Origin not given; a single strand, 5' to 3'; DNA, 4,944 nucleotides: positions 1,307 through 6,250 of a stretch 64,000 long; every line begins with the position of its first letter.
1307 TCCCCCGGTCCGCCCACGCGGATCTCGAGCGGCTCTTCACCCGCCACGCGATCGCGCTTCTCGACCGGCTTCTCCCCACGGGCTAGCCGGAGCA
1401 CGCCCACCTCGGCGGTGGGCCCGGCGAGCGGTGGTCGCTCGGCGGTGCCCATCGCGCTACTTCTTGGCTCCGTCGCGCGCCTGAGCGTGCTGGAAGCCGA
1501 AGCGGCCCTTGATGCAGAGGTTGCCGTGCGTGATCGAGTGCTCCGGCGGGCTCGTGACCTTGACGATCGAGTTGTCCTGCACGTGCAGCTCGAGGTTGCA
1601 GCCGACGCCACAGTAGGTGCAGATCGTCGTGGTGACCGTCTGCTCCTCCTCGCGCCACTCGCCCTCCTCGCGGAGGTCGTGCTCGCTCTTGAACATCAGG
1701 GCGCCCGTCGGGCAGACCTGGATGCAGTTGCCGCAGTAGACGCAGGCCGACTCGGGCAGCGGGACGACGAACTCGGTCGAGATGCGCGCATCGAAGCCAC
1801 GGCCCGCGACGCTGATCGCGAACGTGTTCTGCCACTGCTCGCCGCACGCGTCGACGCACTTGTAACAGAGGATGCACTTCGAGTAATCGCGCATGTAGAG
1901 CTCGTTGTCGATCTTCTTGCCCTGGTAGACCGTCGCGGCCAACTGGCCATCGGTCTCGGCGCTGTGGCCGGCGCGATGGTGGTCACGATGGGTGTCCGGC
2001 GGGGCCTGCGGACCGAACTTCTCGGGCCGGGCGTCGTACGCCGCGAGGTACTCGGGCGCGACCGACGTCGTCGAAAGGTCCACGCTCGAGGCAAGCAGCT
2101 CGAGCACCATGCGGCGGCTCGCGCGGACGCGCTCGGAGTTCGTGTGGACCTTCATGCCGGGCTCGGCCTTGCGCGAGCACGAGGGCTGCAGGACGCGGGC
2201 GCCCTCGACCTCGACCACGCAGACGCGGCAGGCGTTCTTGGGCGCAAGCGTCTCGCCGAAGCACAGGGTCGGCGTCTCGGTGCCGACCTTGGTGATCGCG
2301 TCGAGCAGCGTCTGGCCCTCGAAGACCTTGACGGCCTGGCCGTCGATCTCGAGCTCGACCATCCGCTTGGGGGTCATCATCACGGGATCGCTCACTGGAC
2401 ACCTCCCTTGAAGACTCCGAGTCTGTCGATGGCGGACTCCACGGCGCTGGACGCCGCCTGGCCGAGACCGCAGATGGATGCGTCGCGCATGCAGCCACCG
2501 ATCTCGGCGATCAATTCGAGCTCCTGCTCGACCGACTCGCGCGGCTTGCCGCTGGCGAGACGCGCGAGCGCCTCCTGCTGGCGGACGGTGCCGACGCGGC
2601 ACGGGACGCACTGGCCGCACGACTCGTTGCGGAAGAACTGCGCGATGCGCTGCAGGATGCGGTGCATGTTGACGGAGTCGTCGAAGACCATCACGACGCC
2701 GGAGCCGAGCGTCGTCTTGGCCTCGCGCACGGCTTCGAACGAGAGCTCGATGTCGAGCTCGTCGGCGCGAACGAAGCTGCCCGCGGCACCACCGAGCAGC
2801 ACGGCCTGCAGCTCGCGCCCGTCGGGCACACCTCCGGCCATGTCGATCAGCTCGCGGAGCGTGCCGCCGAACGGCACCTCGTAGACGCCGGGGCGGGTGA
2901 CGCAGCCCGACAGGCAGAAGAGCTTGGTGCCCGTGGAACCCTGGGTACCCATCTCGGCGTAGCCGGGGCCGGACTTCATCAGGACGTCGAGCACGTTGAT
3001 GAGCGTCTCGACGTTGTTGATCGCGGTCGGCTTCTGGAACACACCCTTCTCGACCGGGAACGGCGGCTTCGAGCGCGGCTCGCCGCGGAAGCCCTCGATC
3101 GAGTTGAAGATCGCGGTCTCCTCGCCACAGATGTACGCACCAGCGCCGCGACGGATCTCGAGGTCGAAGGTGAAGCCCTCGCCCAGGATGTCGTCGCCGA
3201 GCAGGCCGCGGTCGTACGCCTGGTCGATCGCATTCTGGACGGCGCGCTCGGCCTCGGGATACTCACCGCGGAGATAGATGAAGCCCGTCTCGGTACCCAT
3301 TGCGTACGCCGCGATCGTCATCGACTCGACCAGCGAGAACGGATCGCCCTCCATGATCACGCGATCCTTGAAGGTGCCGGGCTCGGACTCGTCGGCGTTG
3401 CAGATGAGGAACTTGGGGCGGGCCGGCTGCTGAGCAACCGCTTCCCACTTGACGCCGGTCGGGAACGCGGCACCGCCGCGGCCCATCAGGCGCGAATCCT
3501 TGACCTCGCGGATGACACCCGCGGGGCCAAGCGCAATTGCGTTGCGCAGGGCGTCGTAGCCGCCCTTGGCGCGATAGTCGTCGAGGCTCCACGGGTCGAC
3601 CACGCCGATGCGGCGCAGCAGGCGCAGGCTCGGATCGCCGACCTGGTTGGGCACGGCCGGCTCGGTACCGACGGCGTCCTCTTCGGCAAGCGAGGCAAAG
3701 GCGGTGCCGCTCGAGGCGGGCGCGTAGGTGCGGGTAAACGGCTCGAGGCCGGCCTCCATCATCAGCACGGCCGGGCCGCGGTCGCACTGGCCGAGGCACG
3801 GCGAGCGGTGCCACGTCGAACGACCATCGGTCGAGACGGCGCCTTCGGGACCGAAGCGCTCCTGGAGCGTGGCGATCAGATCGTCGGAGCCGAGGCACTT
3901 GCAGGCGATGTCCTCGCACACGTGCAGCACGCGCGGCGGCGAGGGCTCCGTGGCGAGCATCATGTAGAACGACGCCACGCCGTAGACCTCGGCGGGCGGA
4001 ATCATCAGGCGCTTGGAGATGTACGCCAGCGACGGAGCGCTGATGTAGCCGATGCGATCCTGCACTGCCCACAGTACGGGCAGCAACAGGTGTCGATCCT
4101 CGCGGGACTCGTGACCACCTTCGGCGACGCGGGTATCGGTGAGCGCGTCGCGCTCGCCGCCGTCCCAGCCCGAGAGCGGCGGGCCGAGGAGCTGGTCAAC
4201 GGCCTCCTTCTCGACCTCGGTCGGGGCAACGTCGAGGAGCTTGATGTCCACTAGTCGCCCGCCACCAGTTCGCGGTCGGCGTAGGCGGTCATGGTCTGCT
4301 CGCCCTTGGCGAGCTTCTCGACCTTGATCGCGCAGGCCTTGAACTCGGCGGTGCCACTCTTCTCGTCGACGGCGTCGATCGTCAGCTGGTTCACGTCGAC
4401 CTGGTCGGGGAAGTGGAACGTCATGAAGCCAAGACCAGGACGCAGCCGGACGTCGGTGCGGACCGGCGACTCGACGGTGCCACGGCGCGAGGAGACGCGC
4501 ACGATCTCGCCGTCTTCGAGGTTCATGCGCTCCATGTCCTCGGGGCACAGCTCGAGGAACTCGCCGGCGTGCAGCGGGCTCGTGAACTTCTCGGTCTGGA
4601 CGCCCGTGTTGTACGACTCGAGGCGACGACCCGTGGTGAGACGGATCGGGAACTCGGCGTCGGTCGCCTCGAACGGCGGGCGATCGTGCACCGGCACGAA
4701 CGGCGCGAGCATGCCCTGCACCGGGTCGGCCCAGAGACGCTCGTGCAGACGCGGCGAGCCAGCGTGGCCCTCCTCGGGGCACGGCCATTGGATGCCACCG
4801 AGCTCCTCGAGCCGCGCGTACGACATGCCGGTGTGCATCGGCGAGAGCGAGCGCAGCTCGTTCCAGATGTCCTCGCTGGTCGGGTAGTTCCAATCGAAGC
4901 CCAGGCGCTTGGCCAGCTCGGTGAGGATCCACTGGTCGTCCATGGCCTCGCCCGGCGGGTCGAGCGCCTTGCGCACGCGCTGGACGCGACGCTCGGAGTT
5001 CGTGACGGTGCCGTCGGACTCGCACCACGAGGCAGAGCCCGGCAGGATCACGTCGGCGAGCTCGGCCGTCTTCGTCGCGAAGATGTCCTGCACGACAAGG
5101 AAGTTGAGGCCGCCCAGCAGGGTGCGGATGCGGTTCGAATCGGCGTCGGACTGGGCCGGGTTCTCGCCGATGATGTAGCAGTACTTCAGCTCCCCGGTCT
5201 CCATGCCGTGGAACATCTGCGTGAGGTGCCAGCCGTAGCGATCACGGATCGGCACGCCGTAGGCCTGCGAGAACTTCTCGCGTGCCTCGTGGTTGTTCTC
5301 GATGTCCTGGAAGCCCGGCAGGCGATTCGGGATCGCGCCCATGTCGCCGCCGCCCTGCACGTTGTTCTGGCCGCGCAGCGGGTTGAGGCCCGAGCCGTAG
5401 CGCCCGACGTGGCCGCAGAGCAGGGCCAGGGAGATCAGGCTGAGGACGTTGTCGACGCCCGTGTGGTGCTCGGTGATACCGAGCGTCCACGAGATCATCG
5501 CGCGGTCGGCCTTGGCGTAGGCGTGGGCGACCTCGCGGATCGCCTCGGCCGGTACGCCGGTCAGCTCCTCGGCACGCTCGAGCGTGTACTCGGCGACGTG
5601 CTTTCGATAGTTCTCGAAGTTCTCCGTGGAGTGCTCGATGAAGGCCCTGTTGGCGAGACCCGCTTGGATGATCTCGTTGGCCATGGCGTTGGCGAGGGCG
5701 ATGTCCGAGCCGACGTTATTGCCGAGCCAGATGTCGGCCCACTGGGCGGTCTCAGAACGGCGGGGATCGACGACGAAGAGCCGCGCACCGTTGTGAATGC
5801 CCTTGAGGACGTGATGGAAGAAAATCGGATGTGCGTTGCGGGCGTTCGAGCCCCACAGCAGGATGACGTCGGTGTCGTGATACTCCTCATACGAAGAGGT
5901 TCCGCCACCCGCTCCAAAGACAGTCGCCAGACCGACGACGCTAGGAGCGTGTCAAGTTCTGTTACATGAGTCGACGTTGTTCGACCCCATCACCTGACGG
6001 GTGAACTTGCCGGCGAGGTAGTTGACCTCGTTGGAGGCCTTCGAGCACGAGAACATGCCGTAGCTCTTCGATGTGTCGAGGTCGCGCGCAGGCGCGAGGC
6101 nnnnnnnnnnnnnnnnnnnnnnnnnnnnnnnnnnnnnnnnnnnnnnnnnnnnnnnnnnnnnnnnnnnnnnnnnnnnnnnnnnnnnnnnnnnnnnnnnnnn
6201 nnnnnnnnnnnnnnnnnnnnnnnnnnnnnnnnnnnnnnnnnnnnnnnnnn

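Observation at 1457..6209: FdhA is split, and its halves are encoded in permuted order with the diaphorase gene between them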

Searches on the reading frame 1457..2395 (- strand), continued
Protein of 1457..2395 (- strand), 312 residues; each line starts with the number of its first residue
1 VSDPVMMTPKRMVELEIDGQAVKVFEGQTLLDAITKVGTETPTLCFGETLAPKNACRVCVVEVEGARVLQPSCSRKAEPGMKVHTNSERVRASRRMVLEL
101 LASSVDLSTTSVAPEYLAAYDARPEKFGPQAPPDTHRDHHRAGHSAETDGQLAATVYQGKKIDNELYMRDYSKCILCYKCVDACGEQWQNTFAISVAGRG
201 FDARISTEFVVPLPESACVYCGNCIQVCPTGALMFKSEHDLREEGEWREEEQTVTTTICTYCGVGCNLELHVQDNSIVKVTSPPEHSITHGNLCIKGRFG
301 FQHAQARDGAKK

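Call 65: search_dna_similar(query=window:1457-2395:-, collection=plasmids, mode=protein, max_evalue=1e-40, max_rows=25)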
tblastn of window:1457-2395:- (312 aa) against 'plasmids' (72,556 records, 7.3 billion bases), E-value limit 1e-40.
Records with a match: 29; places in all: 30; records where one place covers at least 80% of the query: 29.
Best place of each record, by identity: <60% 29.
By first word of the organism name: Azospirillum 11; Paracoccus 5; Sinorhizobium 4; Methylobacterium 2; Candidatus 1; Roseinatronobacter 1; Aureimonas 1; Paracoccaceae 1; Azoarcus 1; Haematobacter 1; and 1 more.
By predicted mobility (MOB-suite, as given by PLSDB): non-mobilizable 20; mobilizable 6; conjugative 3.
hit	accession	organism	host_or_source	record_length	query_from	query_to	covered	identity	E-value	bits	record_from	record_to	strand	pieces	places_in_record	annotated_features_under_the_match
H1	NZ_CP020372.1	Candidatus Thiodictyon syntrophicum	meromictic lake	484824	3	308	98%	35.3%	2e-49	183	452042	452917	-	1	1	fdhF: formate dehydrogenase subunit alpha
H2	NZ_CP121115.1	Roseinatronobacter sp. S2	cell culture,Alkaline Spring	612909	3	308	98%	34.7%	9e-41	158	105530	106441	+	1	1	fdhF: formate dehydrogenase subunit alpha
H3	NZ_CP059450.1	Azospirillum brasilense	Prokaryotes,soil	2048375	8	308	96%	35.3%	5e-45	170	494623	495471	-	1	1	none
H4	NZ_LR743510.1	Methylobacterium bullatum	-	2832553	8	308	96%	35.0%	4e-42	162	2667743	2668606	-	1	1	none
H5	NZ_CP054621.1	Azospirillum oryzae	cell culture,soil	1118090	8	308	96%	35.0%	2e-44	169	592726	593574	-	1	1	record has no annotation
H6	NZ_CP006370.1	Aureimonas sp. AU20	-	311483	8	312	98%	34.5%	2e-47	177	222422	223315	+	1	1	fdhF: formate dehydrogenase subunit alpha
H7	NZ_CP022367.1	Azospirillum sp. TSH58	single cell,paddy soils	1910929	8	312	98%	34.5%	3e-44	168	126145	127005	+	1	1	record has no annotation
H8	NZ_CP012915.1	Azospirillum brasilense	Digitaria eriantha,microbe,root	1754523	8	308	96%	34.9%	9e-45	169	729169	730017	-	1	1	none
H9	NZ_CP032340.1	Azospirillum brasilense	soil sample,Agricultural field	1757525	8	308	96%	34.9%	9e-45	169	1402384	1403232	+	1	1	none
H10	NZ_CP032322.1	Azospirillum argentinense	soil sample,Agricultural field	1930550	8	308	96%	34.9%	1e-44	169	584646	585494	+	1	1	record has no annotation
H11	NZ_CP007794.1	Azospirillum argentinense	Triticum aestivum L.,Root,wheat ...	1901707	8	308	96%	34.9%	1e-44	169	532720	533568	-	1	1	record has no annotation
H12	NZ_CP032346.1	Azospirillum brasilense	soil sample,Agricultural field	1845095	8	308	96%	34.9%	1e-44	169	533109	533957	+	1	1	record has no annotation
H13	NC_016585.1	Azospirillum lipoferum 4B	-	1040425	8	308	96%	34.7%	3e-44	168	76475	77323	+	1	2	none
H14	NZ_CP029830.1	Azospirillum ramasamyi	single cell,Cow dung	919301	8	308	96%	34.7%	9e-44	167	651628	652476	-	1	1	fdhF: formate dehydrogenase subunit alpha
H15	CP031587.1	Paracoccaceae bacterium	Isolate culture,marine surface water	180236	1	308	99%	33.7%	7e-41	158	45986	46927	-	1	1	Putative formate dehydrogenase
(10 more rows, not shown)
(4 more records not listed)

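Call 67: find_encoding_contigs(protein=P0127, flank=7000, max_places=2)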
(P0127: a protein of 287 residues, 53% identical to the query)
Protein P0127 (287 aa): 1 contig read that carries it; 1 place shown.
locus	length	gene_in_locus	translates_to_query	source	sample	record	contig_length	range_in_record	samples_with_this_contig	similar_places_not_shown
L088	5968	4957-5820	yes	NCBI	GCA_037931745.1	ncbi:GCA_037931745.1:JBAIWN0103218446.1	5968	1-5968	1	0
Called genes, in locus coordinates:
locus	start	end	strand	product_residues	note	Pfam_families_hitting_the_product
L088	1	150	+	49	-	?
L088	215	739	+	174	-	PF00571:CBS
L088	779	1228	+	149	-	PF02566:OsmC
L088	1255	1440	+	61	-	-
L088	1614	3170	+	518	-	PF00384:Molybdopterin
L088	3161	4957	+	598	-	PF01257:2Fe-2S_thioredx, PF01512:Complex1_51K, PF10531:SLBB, PF22461:SLBB_2 (weak), PF10589:NADH_4Fe-4S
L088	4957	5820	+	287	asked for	PF13510:Fer2_4, PF00111:Fer2, PF14697:Fer4_21 (weak), PF22117:Fer4_Nqo3, PF12838:Fer4_7, PF13187:Fer4_9 (weak), PF00037:Fer4, PF04879:Molybdop_Fe4S4, +3 more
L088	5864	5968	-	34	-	?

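Call 68: find_encoding_contigs(protein=P0121, flank=7000, max_places=2)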
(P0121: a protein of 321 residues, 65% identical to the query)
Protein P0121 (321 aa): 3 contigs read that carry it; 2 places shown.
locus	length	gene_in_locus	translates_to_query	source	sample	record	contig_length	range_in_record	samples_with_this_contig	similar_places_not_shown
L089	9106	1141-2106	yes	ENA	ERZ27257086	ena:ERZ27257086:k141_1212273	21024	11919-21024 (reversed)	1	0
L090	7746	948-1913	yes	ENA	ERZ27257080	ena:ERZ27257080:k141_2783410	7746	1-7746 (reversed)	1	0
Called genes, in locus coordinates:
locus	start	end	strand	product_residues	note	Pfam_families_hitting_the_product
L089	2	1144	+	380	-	?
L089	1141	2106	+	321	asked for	PF13510:Fer2_4, PF22117:Fer4_Nqo3 (weak), PF12838:Fer4_7, PF13187:Fer4_9 (weak), PF13237:Fer4_10 (faint), PF00037:Fer4 (weak), PF04879:Molybdop_Fe4S4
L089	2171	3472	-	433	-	PF06537:DHOR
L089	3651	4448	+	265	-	-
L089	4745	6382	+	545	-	PF02366:PMT (weak), PF13231:PMT_2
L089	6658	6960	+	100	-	-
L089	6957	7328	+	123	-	PF13466:STAS_2 (weak), PF01740:STAS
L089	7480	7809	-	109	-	PF07238:PilZ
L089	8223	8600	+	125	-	-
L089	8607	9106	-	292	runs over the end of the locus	PF05050:Methyltransf_21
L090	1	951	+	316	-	?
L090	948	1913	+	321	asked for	PF13510:Fer2_4, PF22117:Fer4_Nqo3 (weak), PF12838:Fer4_7, PF13187:Fer4_9 (weak), PF13237:Fer4_10 (faint), PF00037:Fer4 (weak), PF04879:Molybdop_Fe4S4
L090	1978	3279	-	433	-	PF06537:DHOR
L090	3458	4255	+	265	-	-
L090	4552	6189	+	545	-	PF02366:PMT (weak), PF13231:PMT_2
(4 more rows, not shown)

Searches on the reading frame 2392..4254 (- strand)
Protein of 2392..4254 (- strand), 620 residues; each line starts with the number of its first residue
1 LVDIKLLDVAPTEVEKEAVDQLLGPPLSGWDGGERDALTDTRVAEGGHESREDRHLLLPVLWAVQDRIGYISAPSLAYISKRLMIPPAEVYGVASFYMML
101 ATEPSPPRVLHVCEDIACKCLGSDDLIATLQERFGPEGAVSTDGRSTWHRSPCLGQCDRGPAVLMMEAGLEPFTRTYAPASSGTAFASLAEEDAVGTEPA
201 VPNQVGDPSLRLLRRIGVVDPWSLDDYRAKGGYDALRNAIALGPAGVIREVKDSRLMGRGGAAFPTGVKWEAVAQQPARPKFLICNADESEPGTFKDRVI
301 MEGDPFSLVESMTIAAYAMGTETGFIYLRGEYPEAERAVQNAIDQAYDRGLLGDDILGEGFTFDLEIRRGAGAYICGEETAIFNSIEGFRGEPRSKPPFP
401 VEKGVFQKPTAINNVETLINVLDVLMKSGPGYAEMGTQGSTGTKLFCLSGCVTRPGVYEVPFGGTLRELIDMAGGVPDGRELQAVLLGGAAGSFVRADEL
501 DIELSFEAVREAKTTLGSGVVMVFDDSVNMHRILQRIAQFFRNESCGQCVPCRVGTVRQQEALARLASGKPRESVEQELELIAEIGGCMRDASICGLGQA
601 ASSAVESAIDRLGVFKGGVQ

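Call 5: search_protein_families(library=pfam, proteins=[window:2392-4254:-], max_evalue=0.01)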
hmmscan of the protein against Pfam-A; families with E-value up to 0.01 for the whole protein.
window:2392-4254:- (620 aa): 5 families
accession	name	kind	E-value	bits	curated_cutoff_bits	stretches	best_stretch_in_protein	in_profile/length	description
PF01512.22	Complex1_51K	-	7.3e-46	156.2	31.2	1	251-422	1-149/150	Nuo51 FMN-binding domain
PF01257.25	2Fe-2S_thioredx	-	4.4e-29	101.6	24.8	1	51-168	9-127/145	Thioredoxin-like [2Fe-2S] ferredoxin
PF10589.14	NADH_4Fe-4S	-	6.9e-21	74.4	23.5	1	533-610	2-76/85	NADH-ubiquinone oxidoreductase-F iron-sulfur binding region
PF10531.15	SLBB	-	1.5e-09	37.9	27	1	446-484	2-40/55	SLBB domain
PF22461.2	SLBB_2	-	8.4e-07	29.4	27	1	444-495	1-50/79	SLBB domain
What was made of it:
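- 2392..4251 (-): NuoE/NuoF fusion (diaphorase, 619 aa): [2Fe-2S] thioredoxin-like domain, FMN/NAD(H) site, SLBB domain, [4Fe-4S]. Its GTG start shares one base with the TAG stop of fdhA-C. Pfam PF01257, PF01512, PF10531, PF10589 (call 5).
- On NAD+-dependent Mo/W-bisPGD formate dehydrogenase, FdsABG/Fdh1AB type: PF01512, PF10589 and PF01257 in one 619-aa fusion (call 5).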

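Call 17: search_protein_families(library=ncbifam, proteins=[window:2392-4254:-], max_evalue=0.00001)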
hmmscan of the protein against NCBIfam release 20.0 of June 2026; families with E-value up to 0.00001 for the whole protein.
window:2392-4254:- (620 aa): 15 families
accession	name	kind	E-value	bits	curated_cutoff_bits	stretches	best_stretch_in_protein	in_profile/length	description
TIGR01959.1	nuoF_fam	equivalog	2.2e-141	471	558.65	1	213-610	3-400/410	NADH-quinone oxidoreductase subunit NuoF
NF010120.0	PRK13596.1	equivalog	1.3e-114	383.1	389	1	215-609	11-406/433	NADH-quinone oxidoreductase subunit NuoF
NF008436.0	PRK11278.1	equivalog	6.1e-108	361.6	749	1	220-609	23-415/448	NADH-quinone oxidoreductase subunit NuoF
NF005722.0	PRK07539.1-2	equivalog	9e-24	84.3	141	1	43-167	13-138/157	NADH-quinone oxidoreductase subunit NuoE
NF004638.0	PRK05988.1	equivalog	2.2e-22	79.5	198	1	49-166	20-138/159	formate dehydrogenase subunit gamma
TIGR01958.1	nuoE_fam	subfamily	3e-22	79.4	142.4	1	51-167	12-129/148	NADH-quinone oxidoreductase subunit NuoE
NF005747.0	PRK07571.1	equivalog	6.5e-20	71.5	224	1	55-164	37-147/173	bidirectional hydrogenase complex protein HoxE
NF005721.0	PRK07539.1-1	equivalog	2e-17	63.4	308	1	53-164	44-156/292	NADH-quinone oxidoreductase subunit NuoE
NF005724.0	PRK07539.1-4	equivalog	4e-17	62.8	280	1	57-173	42-160/240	NADH-quinone oxidoreductase subunit NuoE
NF005725.0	PRK07539.1-5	equivalog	2.1e-15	56.8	220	1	53-165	37-151/174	NADH-quinone oxidoreductase subunit NuoE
NF009040.0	PRK12373.1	equivalog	3e-12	47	514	1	57-171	39-155/400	NADH-quinone oxidoreductase subunit E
NF005723.0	PRK07539.1-3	equivalog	2.6e-11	43.6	226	1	59-166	28-136/158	NADH-quinone oxidoreductase subunit NuoE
NF003454.1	PRK05035.1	equivalog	3.4e-10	39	345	1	241-345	120-221/556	electron transport complex subunit RsxC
TIGR01945.1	rnfC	subfamily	4.4e-10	38.7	245.95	1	241-345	118-220/435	RnfABCDGE type electron transport complex subunit C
TIGR04481.1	PR_assoc_PrdC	equivalog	2.9e-09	36.2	490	1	248-489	77-282/425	proline reductase-associated electron transfer protein PrdC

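Call 33: search_solved_structures(query=window:2392-4254:-, max_evalue=1e-20)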
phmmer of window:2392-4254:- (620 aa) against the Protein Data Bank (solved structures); distinct sequences matched with E-value up to 1e-20: 61 (the best 60 are shown).
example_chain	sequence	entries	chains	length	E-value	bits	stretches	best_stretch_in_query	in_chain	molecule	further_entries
9bov_B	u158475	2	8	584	6.4e-114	384.9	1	212-606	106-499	NADH dehydrogenase (Quinone)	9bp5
8a6t_B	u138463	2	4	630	2.7e-111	376.3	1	212-610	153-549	Electron bifurcating hydrogenase subunit HydB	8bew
7t2r_B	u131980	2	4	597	2.8e-111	376.2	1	212-607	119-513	NiFe hydrogenase subunit B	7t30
7q4v_B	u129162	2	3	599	5.9e-111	375.2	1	152-609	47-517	Iron hydrogenase HydB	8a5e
8oh5_B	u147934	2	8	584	2.7e-110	373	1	212-608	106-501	NAD-reducing hydrogenase subunit HoxF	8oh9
6vw7_B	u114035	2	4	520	1.1e-107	364.4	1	213-610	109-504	NAD-dependent formate dehydrogenase beta subunit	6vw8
7q4w_B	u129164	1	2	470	1.2e-107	364.2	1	224-609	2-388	Iron hydrogenase HydB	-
9n5u_B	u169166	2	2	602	1.2e-105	357.6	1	212-606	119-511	NfnB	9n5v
7p5h_B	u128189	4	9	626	4.5e-105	355.7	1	142-608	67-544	Fe-hydrogenase, subunit beta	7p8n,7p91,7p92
9fe7_B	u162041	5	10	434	1.8e-104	353.7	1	198-611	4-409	NADH-quinone oxidoreductase subunit F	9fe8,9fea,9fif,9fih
7q5y_C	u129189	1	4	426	2.3e-104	353.4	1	198-611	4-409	NADH-quinone oxidoreductase subunit F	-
6hl2_B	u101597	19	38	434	2.5e-104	353.3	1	198-611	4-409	NADH-quinone oxidoreductase subunit F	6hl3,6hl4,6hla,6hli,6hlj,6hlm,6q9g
6q9c_B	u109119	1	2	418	2.5e-104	353.3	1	198-611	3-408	NADH-quinone oxidoreductase subunit F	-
9fii_B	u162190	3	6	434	8.8e-104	351.5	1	198-611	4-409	NADH-quinone oxidoreductase subunit F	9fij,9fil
6r7p_B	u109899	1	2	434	1.2e-103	351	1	198-611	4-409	NADH-quinone oxidoreductase subunit F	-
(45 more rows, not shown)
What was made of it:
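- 2392..4251 (-): NuoF-family PDB hits include FdsB 6vw7_B and the M. extorquens FdhB fusion 7e5z_B (call 33).
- On NAD+-dependent Mo/W-bisPGD formate dehydrogenase, FdsABG/Fdh1AB type: PDB hits to FdsB and FdhB (call 33).
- Closest known: Methylobacterium extorquens tungsten FDH1. Same: A two-gene NAD-linked formate dehydrogenase whose beta subunit is a NuoE/NuoF fusion (7e5z_B, 572 aa, hit in call 33).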

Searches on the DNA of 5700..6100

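Call 16: search_rna_families(source=window, start=5700, end=6100, threshold=evalue, max_evalue=10, show_alignments=2)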
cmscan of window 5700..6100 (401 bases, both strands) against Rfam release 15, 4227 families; matches with E-value up to 10: 1.
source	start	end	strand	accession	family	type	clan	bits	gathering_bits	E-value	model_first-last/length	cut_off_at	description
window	5899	5957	-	RF01989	SECIS_3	Cis-reg;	-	16.6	63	0.63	1-59/59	no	Selenocysteine insertion sequence 3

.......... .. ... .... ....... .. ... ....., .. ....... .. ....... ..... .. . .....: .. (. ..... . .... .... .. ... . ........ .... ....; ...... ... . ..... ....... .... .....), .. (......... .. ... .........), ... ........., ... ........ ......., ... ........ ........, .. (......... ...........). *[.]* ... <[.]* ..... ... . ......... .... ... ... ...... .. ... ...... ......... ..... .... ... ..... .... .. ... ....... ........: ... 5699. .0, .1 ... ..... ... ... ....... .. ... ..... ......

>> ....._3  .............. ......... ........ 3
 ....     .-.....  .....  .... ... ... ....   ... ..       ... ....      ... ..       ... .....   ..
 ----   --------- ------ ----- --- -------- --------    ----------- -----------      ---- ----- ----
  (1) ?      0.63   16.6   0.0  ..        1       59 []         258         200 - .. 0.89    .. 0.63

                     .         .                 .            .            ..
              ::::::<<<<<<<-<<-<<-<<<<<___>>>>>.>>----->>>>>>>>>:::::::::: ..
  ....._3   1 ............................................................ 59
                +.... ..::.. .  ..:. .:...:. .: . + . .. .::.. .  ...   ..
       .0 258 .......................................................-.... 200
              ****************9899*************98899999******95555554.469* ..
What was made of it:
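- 5921..5940 (-): SECIS upper stem-loop: 7 bp with a GGUCU apical loop. The wider element spans 5899-5957. Weak full-length SECIS_3 match starting at the UGA: 16.6 bits, E 0.63, below the gathering score of 63 (call 16).
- On Bacterial selenoprotein gene (UGA plus SECIS): SECIS_3 scores 16.6 bits against a gathering score of 63, E 0.63, although the match is full length and anchored on the UGA (call 16).
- The match to Rfam's SECIS_3 model is far below its gathering score (call 16).
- Tried and rejected: The Rfam match is sub-threshold (call 16).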
